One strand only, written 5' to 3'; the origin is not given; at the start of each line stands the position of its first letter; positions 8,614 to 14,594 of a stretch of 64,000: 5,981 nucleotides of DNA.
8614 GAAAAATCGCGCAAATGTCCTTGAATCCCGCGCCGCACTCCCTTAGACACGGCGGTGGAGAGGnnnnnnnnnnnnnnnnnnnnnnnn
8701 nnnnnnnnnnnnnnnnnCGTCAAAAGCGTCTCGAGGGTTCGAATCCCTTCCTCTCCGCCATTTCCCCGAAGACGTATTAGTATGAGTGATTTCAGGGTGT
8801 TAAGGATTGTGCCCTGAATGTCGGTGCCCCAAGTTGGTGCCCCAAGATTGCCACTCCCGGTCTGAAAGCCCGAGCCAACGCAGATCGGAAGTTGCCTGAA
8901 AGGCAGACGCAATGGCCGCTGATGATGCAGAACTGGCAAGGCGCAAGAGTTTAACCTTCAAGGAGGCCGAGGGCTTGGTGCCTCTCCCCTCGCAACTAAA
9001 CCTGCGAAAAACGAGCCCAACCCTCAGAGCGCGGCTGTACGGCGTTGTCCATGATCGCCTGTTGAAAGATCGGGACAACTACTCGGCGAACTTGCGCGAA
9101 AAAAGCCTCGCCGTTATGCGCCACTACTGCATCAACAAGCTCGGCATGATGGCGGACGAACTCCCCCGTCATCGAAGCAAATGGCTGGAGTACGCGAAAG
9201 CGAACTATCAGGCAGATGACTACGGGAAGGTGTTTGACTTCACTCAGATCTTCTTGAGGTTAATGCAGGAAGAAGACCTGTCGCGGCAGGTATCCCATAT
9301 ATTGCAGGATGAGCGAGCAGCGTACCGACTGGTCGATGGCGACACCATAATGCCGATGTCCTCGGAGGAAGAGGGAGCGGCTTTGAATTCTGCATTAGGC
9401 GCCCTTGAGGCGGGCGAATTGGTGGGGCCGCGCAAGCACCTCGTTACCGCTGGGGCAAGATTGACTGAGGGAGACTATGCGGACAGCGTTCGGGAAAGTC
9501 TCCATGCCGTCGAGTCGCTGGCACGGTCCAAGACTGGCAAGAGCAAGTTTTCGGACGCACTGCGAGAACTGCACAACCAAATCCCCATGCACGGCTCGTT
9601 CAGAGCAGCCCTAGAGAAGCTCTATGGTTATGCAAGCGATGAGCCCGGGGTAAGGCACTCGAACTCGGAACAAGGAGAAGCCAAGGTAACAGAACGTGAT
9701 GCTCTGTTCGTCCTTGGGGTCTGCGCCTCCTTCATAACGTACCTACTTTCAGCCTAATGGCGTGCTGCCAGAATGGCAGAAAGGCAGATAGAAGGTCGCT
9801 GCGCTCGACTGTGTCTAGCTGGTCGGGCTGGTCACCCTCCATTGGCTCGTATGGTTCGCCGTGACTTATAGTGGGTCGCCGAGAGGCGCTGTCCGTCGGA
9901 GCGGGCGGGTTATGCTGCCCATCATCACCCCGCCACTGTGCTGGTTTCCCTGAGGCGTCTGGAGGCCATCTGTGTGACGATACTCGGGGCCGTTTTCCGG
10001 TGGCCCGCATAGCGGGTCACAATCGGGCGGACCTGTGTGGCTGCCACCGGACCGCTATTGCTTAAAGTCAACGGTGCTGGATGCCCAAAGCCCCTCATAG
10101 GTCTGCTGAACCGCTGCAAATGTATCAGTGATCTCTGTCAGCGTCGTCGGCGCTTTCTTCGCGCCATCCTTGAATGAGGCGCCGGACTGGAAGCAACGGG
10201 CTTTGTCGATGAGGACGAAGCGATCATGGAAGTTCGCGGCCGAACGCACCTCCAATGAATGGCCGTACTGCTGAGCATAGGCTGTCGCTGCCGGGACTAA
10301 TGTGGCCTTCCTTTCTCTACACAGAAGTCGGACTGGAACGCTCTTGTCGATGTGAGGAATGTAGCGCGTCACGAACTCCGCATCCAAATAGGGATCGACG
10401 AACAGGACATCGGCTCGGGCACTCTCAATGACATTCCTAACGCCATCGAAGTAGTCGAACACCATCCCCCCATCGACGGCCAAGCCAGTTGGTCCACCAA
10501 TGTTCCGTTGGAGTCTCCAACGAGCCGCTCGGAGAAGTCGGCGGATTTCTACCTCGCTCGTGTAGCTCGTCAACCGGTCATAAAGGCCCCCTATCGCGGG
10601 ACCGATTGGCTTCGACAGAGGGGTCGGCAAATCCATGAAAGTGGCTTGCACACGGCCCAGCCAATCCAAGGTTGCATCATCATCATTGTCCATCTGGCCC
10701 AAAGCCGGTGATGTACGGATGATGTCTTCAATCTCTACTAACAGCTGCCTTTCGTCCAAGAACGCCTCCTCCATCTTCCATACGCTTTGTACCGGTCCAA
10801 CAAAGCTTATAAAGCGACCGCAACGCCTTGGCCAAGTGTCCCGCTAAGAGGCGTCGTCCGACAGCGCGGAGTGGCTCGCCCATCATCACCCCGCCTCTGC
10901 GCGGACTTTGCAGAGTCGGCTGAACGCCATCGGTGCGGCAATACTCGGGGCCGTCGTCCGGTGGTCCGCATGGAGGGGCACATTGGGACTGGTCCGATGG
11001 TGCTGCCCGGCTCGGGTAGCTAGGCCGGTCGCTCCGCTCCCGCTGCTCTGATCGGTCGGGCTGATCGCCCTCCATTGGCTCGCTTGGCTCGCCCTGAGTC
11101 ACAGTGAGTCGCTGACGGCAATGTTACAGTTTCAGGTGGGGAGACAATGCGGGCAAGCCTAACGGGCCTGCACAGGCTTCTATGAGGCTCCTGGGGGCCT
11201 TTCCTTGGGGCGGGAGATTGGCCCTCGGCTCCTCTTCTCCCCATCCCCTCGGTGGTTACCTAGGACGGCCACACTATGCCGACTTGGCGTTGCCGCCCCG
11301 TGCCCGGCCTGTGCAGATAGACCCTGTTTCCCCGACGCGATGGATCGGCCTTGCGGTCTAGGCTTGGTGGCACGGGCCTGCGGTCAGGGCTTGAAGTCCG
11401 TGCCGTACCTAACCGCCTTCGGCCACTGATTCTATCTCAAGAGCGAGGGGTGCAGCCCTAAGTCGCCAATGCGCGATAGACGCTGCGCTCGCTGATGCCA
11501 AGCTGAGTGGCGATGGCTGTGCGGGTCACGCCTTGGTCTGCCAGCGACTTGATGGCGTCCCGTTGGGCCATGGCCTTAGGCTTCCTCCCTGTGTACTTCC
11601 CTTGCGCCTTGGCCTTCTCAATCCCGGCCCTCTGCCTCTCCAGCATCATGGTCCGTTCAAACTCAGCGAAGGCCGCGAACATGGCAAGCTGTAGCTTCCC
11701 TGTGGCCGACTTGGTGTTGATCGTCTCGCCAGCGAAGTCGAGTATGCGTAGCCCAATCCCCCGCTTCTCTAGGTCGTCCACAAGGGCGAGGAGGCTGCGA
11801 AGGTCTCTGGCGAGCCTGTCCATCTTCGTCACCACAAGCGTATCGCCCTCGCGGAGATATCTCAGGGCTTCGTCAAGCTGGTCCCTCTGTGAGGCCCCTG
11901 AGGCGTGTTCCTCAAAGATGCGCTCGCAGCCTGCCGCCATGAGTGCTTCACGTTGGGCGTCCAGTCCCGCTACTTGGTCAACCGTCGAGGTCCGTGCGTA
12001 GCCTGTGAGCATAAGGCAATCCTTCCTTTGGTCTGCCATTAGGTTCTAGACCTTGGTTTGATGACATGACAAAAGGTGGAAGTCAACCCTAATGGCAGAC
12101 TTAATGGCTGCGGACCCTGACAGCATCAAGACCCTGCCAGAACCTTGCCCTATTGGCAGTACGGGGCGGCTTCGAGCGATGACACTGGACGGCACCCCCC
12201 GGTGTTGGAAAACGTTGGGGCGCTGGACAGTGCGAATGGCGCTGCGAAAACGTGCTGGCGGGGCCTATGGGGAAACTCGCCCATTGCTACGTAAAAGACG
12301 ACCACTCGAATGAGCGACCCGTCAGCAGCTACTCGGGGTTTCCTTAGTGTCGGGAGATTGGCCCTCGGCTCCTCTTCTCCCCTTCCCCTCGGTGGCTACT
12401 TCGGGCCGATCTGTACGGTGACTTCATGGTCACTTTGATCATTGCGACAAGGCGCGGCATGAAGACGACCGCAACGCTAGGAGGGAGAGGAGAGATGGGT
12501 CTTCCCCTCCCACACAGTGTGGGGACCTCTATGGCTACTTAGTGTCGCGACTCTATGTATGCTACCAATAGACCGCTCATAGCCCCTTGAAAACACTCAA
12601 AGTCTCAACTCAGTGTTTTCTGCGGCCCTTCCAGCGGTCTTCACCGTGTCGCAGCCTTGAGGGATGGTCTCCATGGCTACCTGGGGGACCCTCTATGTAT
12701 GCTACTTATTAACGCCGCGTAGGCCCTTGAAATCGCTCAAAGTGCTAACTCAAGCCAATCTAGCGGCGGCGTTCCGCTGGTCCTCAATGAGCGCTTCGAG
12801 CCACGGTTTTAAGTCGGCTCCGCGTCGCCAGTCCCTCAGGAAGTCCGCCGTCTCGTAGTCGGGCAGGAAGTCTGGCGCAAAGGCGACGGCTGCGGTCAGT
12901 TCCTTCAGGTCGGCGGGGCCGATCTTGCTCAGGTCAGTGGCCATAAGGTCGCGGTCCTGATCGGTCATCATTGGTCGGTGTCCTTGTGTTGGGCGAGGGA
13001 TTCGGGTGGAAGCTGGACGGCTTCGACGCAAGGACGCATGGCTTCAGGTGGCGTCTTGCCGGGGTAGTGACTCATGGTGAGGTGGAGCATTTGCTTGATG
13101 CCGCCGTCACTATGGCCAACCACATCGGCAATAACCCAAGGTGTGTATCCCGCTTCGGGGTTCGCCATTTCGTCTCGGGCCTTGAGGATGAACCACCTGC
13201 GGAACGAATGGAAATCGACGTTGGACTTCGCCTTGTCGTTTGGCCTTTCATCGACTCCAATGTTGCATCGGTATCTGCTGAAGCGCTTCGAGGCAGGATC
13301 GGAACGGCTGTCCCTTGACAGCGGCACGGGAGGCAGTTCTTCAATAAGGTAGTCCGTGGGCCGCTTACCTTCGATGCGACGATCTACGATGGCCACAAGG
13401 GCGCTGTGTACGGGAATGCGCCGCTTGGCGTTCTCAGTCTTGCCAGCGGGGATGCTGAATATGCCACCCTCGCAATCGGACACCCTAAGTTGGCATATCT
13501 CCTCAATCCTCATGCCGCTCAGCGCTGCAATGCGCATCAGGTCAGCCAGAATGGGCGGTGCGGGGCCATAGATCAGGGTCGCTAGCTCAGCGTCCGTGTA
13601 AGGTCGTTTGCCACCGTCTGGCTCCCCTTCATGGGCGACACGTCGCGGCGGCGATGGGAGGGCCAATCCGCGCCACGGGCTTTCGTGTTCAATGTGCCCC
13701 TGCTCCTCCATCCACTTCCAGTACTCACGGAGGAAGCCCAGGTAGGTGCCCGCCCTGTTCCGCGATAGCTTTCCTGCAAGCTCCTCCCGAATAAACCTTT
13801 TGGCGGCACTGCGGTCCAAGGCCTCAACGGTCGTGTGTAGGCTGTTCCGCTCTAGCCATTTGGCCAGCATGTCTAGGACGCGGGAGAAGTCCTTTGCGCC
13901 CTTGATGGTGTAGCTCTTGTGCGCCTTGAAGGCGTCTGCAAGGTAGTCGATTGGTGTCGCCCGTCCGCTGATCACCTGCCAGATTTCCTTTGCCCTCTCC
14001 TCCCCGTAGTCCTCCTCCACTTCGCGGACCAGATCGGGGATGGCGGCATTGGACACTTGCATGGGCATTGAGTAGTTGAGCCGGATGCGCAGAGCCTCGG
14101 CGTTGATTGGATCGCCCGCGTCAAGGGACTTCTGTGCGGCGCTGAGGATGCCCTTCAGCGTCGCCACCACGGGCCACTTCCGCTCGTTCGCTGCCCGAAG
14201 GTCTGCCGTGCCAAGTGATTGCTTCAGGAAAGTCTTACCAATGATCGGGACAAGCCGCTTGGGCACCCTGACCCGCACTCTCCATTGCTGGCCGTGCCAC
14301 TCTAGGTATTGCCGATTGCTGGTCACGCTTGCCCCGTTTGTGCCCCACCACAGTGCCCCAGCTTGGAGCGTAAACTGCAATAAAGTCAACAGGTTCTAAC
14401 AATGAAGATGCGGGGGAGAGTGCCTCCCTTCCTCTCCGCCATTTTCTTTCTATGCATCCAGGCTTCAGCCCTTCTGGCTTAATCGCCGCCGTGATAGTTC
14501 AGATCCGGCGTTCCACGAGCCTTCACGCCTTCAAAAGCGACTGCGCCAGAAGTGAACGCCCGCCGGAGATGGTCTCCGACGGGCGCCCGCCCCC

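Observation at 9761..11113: Permuted A/B non-coding module array bracketing the PLD-like gene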

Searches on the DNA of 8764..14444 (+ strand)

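Call 31: search_dna_similar(query=window:8764-14444:+, collection=plasmids, mode=distant, max_rows=25)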
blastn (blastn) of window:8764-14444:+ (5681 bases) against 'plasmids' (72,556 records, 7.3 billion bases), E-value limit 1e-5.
Records with a match: 8; places in all: 8; records where one place covers at least 80% of the query: 0.
Best place of each record, by identity: 80-90% 6; 60-80% 2.
By first word of the organism name: Citrobacter 3; Serratia 2; Roseomonas 1; Azospirillum 1; Proteus 1.
By predicted mobility (MOB-suite, as given by PLSDB): mobilizable 5; non-mobilizable 2; conjugative 1.
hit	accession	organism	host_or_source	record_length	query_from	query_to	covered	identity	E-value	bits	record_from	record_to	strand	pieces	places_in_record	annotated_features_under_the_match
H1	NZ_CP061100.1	Roseomonas marmotae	Marmota himalayana,pure culture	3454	2837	2968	2%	75.2%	2e-12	85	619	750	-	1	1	recombinase family protein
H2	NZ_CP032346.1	Azospirillum brasilense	soil sample,Agricultural field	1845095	2810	2942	2%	73.1%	3e-9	73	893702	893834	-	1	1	record has no annotation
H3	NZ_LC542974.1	Serratia marcescens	-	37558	3050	3114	1%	81.5%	2e-6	64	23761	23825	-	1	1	recombinase family protein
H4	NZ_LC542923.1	Serratia marcescens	-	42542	3050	3114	1%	81.5%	2e-6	64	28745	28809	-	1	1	recombinase family protein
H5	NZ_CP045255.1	Proteus mirabilis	Homosapiens,stool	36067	3050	3114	1%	81.5%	2e-6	64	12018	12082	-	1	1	recombinase family protein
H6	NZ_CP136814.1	Citrobacter koseri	Homo sapiens,urine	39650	3050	3114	1%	81.5%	2e-6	64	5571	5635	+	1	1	recombinase family protein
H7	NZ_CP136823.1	Citrobacter koseri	Homo sapiens,sputum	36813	3050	3114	1%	81.5%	2e-6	64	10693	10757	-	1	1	recombinase family protein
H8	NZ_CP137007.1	Citrobacter koseri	Homo sapiens,sputum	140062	3050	3114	1%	81.5%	2e-6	64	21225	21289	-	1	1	recombinase family protein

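Call 79: search_dna_similar(query=window:10775-11457:+, collection=plasmids, mode=distant, max_evalue=0.1, max_rows=15)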
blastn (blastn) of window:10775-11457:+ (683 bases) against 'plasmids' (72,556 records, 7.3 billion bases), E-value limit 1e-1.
No match.

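Call 80: search_dna_similar(query=window:9758-10054:+, collection=plasmids, mode=distant, max_evalue=0.1, max_rows=15)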
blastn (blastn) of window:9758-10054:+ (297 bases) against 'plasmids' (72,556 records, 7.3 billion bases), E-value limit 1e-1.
No match.

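Call 81: search_dna_similar(query=window:12040-12967:+, collection=plasmids, mode=distant, max_evalue=0.1, max_rows=15)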
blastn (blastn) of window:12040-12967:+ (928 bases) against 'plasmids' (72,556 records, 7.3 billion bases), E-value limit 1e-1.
Records with a match: 7; places in all: 7; records where one place covers at least 80% of the query: 0.
Best place of each record, by identity: 80-90% 7.
By first word of the organism name: Rhodococcus 7.
By predicted mobility (MOB-suite, as given by PLSDB): mobilizable 5; non-mobilizable 2.
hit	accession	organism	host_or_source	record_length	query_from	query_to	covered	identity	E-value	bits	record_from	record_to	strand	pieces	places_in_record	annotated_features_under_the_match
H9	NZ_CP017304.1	Rhodococcus sp. YL-1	pure culture,soil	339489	843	877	4%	88.6%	7e-2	46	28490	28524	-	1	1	LysM peptidoglycan-binding domain-containing protein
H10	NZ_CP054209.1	Rhodococcus qingshengii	cell culture,carbendazim contaminated ...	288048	843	877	4%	88.6%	7e-2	46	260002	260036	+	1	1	LysM peptidoglycan-binding domain-containing protein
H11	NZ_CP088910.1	Rhodococcus qingshengii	cell culture,forest soil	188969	843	877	4%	88.6%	7e-2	46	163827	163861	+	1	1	LysM peptidoglycan-binding domain-containing protein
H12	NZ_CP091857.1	Rhodococcus erythropolis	-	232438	843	877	4%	88.6%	7e-2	46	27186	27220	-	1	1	LysM peptidoglycan-binding domain-containing protein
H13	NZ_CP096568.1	Rhodococcus qingshengii JCM 15477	sandy loam,soil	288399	843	877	4%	88.6%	7e-2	46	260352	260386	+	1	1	LysM peptidoglycan-binding domain-containing protein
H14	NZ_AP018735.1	Rhodococcus erythropolis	-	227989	843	877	4%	88.6%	7e-2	46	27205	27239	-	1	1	LysM peptidoglycan-binding domain-containing protein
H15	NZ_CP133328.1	Rhodococcus sp. DN22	whole organism,soil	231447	843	877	4%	88.6%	7e-2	46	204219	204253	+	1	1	LysM peptidoglycan-binding domain-containing protein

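Call 82: search_dna_similar(query=window:9758-11457:+, collection=phages, mode=distant, max_evalue=0.1, max_rows=10)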
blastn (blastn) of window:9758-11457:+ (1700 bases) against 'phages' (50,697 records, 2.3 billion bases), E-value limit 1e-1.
No match.
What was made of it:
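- Tried and rejected: blastn against plasmids (whole island, then each non-coding segment) and against phages (9758-11457): only resolvase coding hits or nothing (calls 31, 79-82).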

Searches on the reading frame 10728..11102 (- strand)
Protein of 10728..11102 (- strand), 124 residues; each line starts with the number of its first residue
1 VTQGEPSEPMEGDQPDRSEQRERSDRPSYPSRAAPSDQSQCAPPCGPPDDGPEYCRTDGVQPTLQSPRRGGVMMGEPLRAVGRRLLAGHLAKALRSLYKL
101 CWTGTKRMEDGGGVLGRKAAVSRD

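Call 9: search_protein_families(library=pfam, proteins=[window:10728-11102:-], max_evalue=0.01)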
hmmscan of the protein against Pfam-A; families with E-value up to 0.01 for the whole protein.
window:10728-11102:- (124 aa): 0 families

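Call 77: search_protein_representatives(protein=window:10731-11102:-)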
Query: 124 residues. Proteins with E-value up to 0.001 (for the whole library): 2; up to 1e-10: 1; up to 1e-30: 1. The best 2 are listed.
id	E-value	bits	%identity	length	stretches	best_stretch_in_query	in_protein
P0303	5.2e-37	142.9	44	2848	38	78-109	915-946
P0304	7.3e-10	55.2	28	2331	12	25-61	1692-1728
